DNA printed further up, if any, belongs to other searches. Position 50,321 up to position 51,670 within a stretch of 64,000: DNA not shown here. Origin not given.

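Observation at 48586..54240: Divergent operons of acyltransferase, M20 deacylases, DUF1611/BioD-like ATPase and an unknown 543-aa protein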

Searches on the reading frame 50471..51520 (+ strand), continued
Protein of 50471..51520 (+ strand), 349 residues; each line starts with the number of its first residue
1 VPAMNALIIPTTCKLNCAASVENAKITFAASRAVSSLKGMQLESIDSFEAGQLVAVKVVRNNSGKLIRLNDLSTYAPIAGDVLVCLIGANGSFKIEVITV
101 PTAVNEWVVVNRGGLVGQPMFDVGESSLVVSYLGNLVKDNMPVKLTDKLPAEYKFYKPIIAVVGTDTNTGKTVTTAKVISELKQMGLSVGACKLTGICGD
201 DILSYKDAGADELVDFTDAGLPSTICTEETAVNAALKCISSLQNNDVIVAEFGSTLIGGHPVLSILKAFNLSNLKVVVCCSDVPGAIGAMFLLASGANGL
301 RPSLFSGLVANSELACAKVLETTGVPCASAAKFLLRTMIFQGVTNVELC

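Call 48: search_protein_families(library=pfam, proteins=[L041:2144-3229:+, L048:8151-9383:+, L049:16218-17651:+, L050:2183-3376:+, L065:13041-14375:+, L033:5418-6491:+, L068:14377-15381:+, L064:14380-14889:+, L068:4761-5864:+], max_evalue=0.00001)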
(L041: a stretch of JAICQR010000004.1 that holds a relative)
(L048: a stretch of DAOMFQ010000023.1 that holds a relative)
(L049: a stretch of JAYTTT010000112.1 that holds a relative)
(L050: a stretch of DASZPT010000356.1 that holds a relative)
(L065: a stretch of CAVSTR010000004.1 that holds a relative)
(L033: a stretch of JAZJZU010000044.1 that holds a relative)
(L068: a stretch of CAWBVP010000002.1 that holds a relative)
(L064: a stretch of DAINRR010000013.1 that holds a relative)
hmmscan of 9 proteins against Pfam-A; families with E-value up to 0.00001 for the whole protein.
L041:2144-3229:+ (361 aa): 3 families
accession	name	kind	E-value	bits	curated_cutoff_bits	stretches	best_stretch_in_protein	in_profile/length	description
PF22698.1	Semialdhyde_dhC_1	-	1.4e-36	126.2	27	1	165-328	1-165/165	Semialdehyde dehydrogenase, dimerisation domain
PF01118.30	Semialdhyde_dh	-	1.6e-22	80.6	26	1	18-155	1-119/121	Semialdehyde dehydrogenase, NAD binding domain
PF02774.23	Semialdhyde_dhC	-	1.2e-08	35.7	26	1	176-331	3-184/184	Semialdehyde dehydrogenase, dimerisation domain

L048:8151-9383:+ (410 aa): 2 families
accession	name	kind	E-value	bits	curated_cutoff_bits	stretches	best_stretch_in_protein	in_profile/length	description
PF20979.2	Arginosuc_syn_C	-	4.1e-41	141.4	27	1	188-399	1-215/219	Arginosuccinate synthase C-terminal domain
PF00764.25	Arginosuc_synth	-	4.5e-37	128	27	1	20-180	2-162/162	Arginosuccinate synthase N-terminal HUP domain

L049:16218-17651:+ (477 aa): 1 family
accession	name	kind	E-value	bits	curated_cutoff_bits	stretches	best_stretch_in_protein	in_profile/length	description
PF00206.25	Lyase_1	-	5.2e-36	125.1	27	1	81-321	52-308/312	Lyase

L050:2183-3376:+ (397 aa): 2 families
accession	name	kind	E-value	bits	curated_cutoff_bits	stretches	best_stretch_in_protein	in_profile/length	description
PF00202.27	Aminotran_3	-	1e-92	311.4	30.5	1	32-396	11-403/403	Aminotransferase class-III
PF00155.27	Aminotran_1_2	-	6.6e-06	26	19.7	0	66-231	19-187/361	Aminotransferase class I and II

L065:13041-14375:+ (444 aa): 2 families
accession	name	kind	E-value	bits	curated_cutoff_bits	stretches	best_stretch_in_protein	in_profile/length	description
PF02729.26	OTCace_N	-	4.5e-35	121.3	29.9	1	106-264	1-148/148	Aspartate/ornithine carbamoyltransferase, carbamoyl-P binding domain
PF00185.30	OTCace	-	3.9e-34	118.4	29.4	1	290-434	16-155/157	Aspartate/ornithine carbamoyltransferase, Asp/Orn binding domain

L033:5418-6491:+ (357 aa): 2 families
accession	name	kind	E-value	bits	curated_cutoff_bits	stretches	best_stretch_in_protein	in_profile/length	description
PF01546.33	Peptidase_M20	-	2.5e-26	93.3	24.6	1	64-353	1-205/206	Peptidase family M20/M25/M40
PF07687.19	M20_dimer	-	1.8e-13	50.8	21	1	165-267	1-100/107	Peptidase dimerisation domain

L068:14377-15381:+ (334 aa): 1 family
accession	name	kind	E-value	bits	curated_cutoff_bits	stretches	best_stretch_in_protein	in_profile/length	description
PF00696.33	AA_kinase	-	9.4e-49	166.7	24.9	1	49-297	2-234/234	Amino acid kinase family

L064:14380-14889:+ (169 aa): 2 families
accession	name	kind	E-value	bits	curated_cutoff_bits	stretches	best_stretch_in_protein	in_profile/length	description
PF02863.23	Arg_repressor_C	-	1.2e-20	73.5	25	1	100-166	2-67/68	Arginine repressor, C-terminal domain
PF01316.27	Arg_repressor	-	8.4e-15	54.7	27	1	26-77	2-53/70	Arginine repressor, DNA binding domain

L068:4761-5864:+ (367 aa): 3 families
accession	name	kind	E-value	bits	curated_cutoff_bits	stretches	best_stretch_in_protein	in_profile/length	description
PF05343.19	Peptidase_M42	-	2.1e-58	198.1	23.2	1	73-358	1-291/292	M42 glutamyl aminopeptidase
PF01546.33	Peptidase_M20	-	1.8e-10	41.5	24.6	1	192-365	26-205/206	Peptidase family M20/M25/M40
PF04389.22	Peptidase_M28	-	1.9e-08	34.7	21.3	1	200-364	32-190/193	Peptidase family M28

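Call 54: find_encoding_contigs(protein=P0007, flank=10000, max_places=2)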
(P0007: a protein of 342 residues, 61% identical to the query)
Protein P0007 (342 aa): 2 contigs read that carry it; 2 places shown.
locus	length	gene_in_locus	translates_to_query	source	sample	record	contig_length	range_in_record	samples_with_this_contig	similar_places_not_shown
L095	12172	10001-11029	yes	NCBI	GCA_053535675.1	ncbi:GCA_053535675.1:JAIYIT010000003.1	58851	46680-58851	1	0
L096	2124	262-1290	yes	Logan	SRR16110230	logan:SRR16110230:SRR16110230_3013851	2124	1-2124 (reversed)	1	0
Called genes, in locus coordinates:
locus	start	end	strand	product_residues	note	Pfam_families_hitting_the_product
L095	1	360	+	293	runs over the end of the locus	-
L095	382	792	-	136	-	-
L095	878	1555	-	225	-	PF13483:Lactamase_B_3, PF12706:Lactamase_B_2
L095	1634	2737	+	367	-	-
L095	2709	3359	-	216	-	PF00406:ADK, PF13207:AAA_17, PF13238:AAA_18 (weak), PF05191:ADK_lid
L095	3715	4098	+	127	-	PF18477:PIN_9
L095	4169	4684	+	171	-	PF03876:SHS2_Rpb7-N, PF00575:S1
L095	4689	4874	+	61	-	PF06093:Spt4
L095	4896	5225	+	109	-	PF01282:Ribosomal_S24e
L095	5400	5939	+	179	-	PF02517:Rce1-like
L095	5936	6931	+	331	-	PF00814:TsaD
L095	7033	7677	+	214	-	PF01300:Sua5_yciO_yrdC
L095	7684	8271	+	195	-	PF00069:Pkinase (weak), PF01163:RIO1 (weak), PF01636:APH (faint)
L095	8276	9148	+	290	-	PF00892:EamA, PF03151:TPT (faint), PF00892:EamA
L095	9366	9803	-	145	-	PF00293:NUDIX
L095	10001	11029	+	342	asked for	-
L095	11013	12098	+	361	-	PF04389:Peptidase_M28, PF01546:Peptidase_M20, PF07687:M20_dimer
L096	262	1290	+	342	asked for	-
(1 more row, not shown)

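Call 60: search_protein_families(library=ncbifam, proteins=[P0017, P0031, P0034, P0049, P0084, P0095, L065:13353-14375:+, L033:5418-6491:+, L005:12186-13256:+, L005:10250-11275:+], max_evalue=0.001)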
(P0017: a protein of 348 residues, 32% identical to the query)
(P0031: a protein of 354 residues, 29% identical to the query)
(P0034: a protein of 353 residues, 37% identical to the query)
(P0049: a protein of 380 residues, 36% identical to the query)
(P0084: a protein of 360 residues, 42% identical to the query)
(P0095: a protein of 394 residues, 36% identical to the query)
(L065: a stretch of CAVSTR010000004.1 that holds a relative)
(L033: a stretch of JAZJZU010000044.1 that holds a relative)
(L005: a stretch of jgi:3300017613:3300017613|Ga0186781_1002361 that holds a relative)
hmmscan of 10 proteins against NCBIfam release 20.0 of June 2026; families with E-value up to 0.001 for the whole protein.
P0017 (348 aa): 0 families

P0031 (354 aa): 1 family
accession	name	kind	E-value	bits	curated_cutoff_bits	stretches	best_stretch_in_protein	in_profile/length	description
TIGR00176.1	mobB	equivalog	0.00037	20.5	76.2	1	161-223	3-69/155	molybdopterin-guanine dinucleotide biosynthesis protein B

P0034 (353 aa): 0 families

P0049 (380 aa): 1 family
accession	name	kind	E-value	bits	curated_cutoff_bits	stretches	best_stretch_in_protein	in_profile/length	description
TIGR00176.1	mobB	equivalog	0.00021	21.4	76.2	1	189-285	1-96/155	molybdopterin-guanine dinucleotide biosynthesis protein B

P0084 (360 aa): 2 families
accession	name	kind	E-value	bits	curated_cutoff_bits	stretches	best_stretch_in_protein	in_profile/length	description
TIGR00176.1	mobB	equivalog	5.1e-07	29.8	76.2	1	156-252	1-96/155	molybdopterin-guanine dinucleotide biosynthesis protein B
NF011056.0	PRK14489.1-1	equivalog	4.3e-06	26.1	379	1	153-220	202-273/363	bifunctional molybdenum cofactor guanylyltransferase MobA/molybdopterin-guanine dinucleotide biosynthesis adaptor protein MobB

P0095 (394 aa): 2 families
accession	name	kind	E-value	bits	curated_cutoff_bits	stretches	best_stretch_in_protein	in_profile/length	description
NF011056.0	PRK14489.1-1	equivalog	5.2e-05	22.5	379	1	179-249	193-267/363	bifunctional molybdenum cofactor guanylyltransferase MobA/molybdopterin-guanine dinucleotide biosynthesis adaptor protein MobB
TIGR00176.1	mobB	equivalog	0.0004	20.4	76.2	1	191-246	1-60/155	molybdopterin-guanine dinucleotide biosynthesis protein B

L065:13353-14375:+ (340 aa): 16 families
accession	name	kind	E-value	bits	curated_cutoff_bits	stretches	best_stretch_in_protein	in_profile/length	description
NF003384.0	PRK04523.1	equivalog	3.4e-126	420.8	288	1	2-333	4-333/336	N-acetylornithine carbamoyltransferase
NF001986.0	PRK00779.1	subfamily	2.4e-68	230.5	306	1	2-334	6-305/307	ornithine carbamoyltransferase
TIGR00658.1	orni_carb_tr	equivalog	7.1e-61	206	280.85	1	2-333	1-303/304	ornithine carbamoyltransferase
TIGR04384.1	putr_carbamoyl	exception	1.2e-54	185.6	500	1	3-336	1-310/330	putrescine carbamoyltransferase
NF011380.0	PRK14805.1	equivalog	4e-49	167.3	421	1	2-334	2-301/302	ornithine carbamoyltransferase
NF003286.0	PRK04284.1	subfamily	5.7e-36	124.3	515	1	2-334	7-331/332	ornithine carbamoyltransferase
NF005538.0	PRK07200.1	equivalog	1.4e-31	109.9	453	1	2-296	22-333/396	knotted carbamoyltransferase YgeW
NF002032.1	PRK00856.1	equivalog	2.7e-30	105.6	263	1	2-332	1-296/297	aspartate carbamoyltransferase catalytic subunit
TIGR03316.1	ygeW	equivalog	2.7e-30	105.5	500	1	2-297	19-331/391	knotted carbamoyltransferase YgeW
TIGR00670.1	asp_carb_tr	equivalog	1.4e-29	103.2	236.95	1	2-332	1-302/304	aspartate carbamoyltransferase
NF009213.0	PRK12562.1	subfamily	2.3e-29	102.9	559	1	1-334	6-333/334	ornithine carbamoyltransferase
NF011379.0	PRK14804.1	equivalog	1.8e-27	96.3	373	2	135-334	119-310/311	ornithine carbamoyltransferase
NF002470.0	PRK01713.1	equivalog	3.3e-26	92.5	545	1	2-301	8-282/334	ornithine carbamoyltransferase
NF006046.0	PRK08192.1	equivalog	1.8e-17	63.6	512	1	5-334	10-318/339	aspartate carbamoyltransferase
NF008853.0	PRK11891.1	equivalog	4.8e-14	51.8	560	1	15-334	102-399/430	aspartate carbamoyltransferase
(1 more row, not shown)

L033:5418-6491:+ (357 aa): 52 families (the best 25 are shown)
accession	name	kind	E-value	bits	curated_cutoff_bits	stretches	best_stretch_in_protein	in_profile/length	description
TIGR01910.1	DapE-ArgE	subfamily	2.6e-41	142.1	217.6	1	9-341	1-367/373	ArgE/DapE family deacylase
NF009557.0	PRK13009.1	equivalog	2e-37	129.2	284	1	8-356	5-375/377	succinyl-diaminopimelate desuccinylase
TIGR01892.1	AcOrn-deacetyl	equivalog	1.5e-33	116.4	297.7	1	12-351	3-364/365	acetylornithine deacetylase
NF006399.0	PRK08651.1-2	equivalog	2e-32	112.7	381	1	42-210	46-217/405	succinyl-diaminopimelate desuccinylase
NF009555.0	PRK13004.1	equivalog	6.9e-31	107.5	321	1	9-257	18-270/399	YgeY family selenium metabolism-linked hydrolase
NF006365.0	PRK08588.1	subfamily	9.6e-31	107.4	289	1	8-266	9-275/383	succinyl-diaminopimelate desuccinylase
NF005710.0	PRK07522.1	subfamily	1.7e-30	106.5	412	1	5-275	7-292/391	acetylornithine deacetylase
TIGR01900.1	dapE-gram_pos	equivalog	6.9e-29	100.8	304.2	1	9-348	6-346/351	succinyl-diaminopimelate desuccinylase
NF003367.0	PRK04443.1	equivalog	2.9e-28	99.2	363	1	5-353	6-343/349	[LysW]-lysine hydrolase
NF006402.0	PRK08651.1-5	equivalog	1.4e-27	96.7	369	1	8-270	5-266/369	succinyl-diaminopimelate desuccinylase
NF001747.0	PRK00466.1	equivalog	6.2e-27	94.3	288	1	11-353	15-340/346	N-acetyl-lysine deacetylase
TIGR01246.1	dapE_proteo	equivalog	2.2e-26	92.7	361.8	1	10-351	3-366/370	succinyl-diaminopimelate desuccinylase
NF005306.0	PRK06837.1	subfamily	3.7e-26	91.9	376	1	52-198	89-235/427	ArgE/DapE family deacylase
TIGR01902.1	dapE-lys-deAc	subfamily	1.3e-24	87.1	163.1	1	11-355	2-337/340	N-acetyl-ornithine/N-acetyl-lysine deacetylase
NF005373.0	PRK06915.1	equivalog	3e-21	75.9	428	1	58-187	91-222/422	peptidase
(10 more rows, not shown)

L005:12186-13256:+ (356 aa): 48 families (the best 25 are shown)
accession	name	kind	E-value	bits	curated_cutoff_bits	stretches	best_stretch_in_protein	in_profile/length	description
TIGR01910.1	DapE-ArgE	subfamily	1.9e-38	132.7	217.6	1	7-342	3-369/373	ArgE/DapE family deacylase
NF009555.0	PRK13004.1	equivalog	6e-36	124.2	321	2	3-264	16-278/399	YgeY family selenium metabolism-linked hydrolase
NF003367.0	PRK04443.1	equivalog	5.6e-34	118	363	1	3-351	8-342/349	[LysW]-lysine hydrolase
NF009557.0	PRK13009.1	equivalog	5.3e-33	114.7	284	1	3-355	4-375/377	succinyl-diaminopimelate desuccinylase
NF006365.0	PRK08588.1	subfamily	1.4e-31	110.1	289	1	5-355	10-381/383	succinyl-diaminopimelate desuccinylase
NF006399.0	PRK08651.1-2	equivalog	3.4e-30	105.4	381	1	7-209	9-217/405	succinyl-diaminopimelate desuccinylase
TIGR01892.1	AcOrn-deacetyl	equivalog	2.5e-29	102.5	297.7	1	49-348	51-362/365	acetylornithine deacetylase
TIGR01900.1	dapE-gram_pos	equivalog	1.8e-28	99.4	304.2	1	4-348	5-347/351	succinyl-diaminopimelate desuccinylase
NF006402.0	PRK08651.1-5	equivalog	8.3e-28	97.4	369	1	3-323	4-331/369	succinyl-diaminopimelate desuccinylase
NF005710.0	PRK07522.1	subfamily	2.5e-26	92.8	412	1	56-353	69-387/391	acetylornithine deacetylase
NF001747.0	PRK00466.1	equivalog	4.8e-26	91.4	288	1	4-350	12-338/346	N-acetyl-lysine deacetylase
TIGR01902.1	dapE-lys-deAc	subfamily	1.2e-25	90.5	163.1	1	7-354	2-337/340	N-acetyl-ornithine/N-acetyl-lysine deacetylase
NF003474.0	PRK05111.1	equivalog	7.9e-23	81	460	1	23-354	34-380/383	acetylornithine deacetylase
TIGR01246.1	dapE_proteo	equivalog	2e-21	76.5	361.8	1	5-351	2-367/370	succinyl-diaminopimelate desuccinylase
TIGR03526.1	selenium_YgeY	hypoth_equivalog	6.2e-19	68.1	321.5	1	5-263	16-275/395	YgeY family selenium metabolism-linked hydrolase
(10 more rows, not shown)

L005:10250-11275:+ (341 aa): 16 families
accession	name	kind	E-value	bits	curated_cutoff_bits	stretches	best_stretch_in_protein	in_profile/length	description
NF003384.0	PRK04523.1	equivalog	3.1e-132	440.7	288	1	6-336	6-334/336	N-acetylornithine carbamoyltransferase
NF001986.0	PRK00779.1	subfamily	2e-62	211.1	306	1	6-336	8-305/307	ornithine carbamoyltransferase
TIGR00658.1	orni_carb_tr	equivalog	2.4e-58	197.7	280.85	1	6-335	3-303/304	ornithine carbamoyltransferase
NF011380.0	PRK14805.1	equivalog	2e-50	171.6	421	1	6-336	4-301/302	ornithine carbamoyltransferase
TIGR04384.1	putr_carbamoyl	exception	2.2e-48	165.1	500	1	8-333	4-305/330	putrescine carbamoyltransferase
NF003286.0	PRK04284.1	subfamily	4.4e-33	114.8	515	1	14-331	17-326/332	ornithine carbamoyltransferase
NF009213.0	PRK12562.1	subfamily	1.3e-32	113.5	559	1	17-298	20-277/334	ornithine carbamoyltransferase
NF005538.0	PRK07200.1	equivalog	7.3e-27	94.4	453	1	42-299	64-334/396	knotted carbamoyltransferase YgeW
TIGR03316.1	ygeW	equivalog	1.5e-26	93.2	500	1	138-299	151-331/391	knotted carbamoyltransferase YgeW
NF002032.1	PRK00856.1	equivalog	1.1e-24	87.1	263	1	6-334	3-296/297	aspartate carbamoyltransferase catalytic subunit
NF002470.0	PRK01713.1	equivalog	1.3e-24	87.2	545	1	20-301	24-280/334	ornithine carbamoyltransferase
NF011379.0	PRK14804.1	equivalog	2.4e-24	86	373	2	121-334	103-308/311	ornithine carbamoyltransferase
TIGR00670.1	asp_carb_tr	equivalog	6.4e-24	84.6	236.95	1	6-334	3-302/304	aspartate carbamoyltransferase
NF008853.0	PRK11891.1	equivalog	1e-10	40.8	560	1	38-163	127-232/430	aspartate carbamoyltransferase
NF006046.0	PRK08192.1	equivalog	4.1e-10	39.4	512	1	37-168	44-155/339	aspartate carbamoyltransferase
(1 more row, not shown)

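Call 61: search_protein_families(library=pfam, alignment_id=A3, max_evalue=0.1)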
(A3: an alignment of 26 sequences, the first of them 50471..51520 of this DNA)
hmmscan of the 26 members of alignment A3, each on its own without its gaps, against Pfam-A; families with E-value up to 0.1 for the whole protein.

A. member 1, window:50471-51520:+ (349 aa): 4 families
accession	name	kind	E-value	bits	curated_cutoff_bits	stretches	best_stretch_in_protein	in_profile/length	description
PF07755.17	DUF1611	-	0.00025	20.9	25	1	157-191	12-46/201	Domain of unknown function (DUF1611_C) P-loop domain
PF03205.20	MobB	-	0.00047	20.5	26.6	1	159-251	1-97/133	Molybdopterin guanine dinucleotide synthesis protein B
PF13500.12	AAA_26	-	0.0077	16.5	27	1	160-190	3-33/198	AAA domain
PF01656.29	CbiA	-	0.05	14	25.4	1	160-193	1-34/125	CobQ/CobB/MinD/ParA nucleotide binding domain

B. families by the number of members that match (of 26 scanned): 8 families
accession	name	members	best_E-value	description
PF03205.20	MobB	23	3.6e-07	Molybdopterin guanine dinucleotide synthesis protein B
PF07755.17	DUF1611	22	2.6e-06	Domain of unknown function (DUF1611_C) P-loop domain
PF01656.29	CbiA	16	0.00069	CobQ/CobB/MinD/ParA nucleotide binding domain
PF13500.12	AAA_26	13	0.0002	AAA domain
PF11829.13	DUF3349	1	0.015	Protein of unknown function (DUF3349)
PF12525.13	DUF3726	1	0.056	Protein of unknown function (DUF3726)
PF23982.2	XM1_gp53_minor_capsid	1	0.085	XM1 gp53 minor capsid protein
PF02572.21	CobA_CobO_BtuR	1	0.091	ATP:corrinoid adenosyltransferase BtuR/CobO/CobP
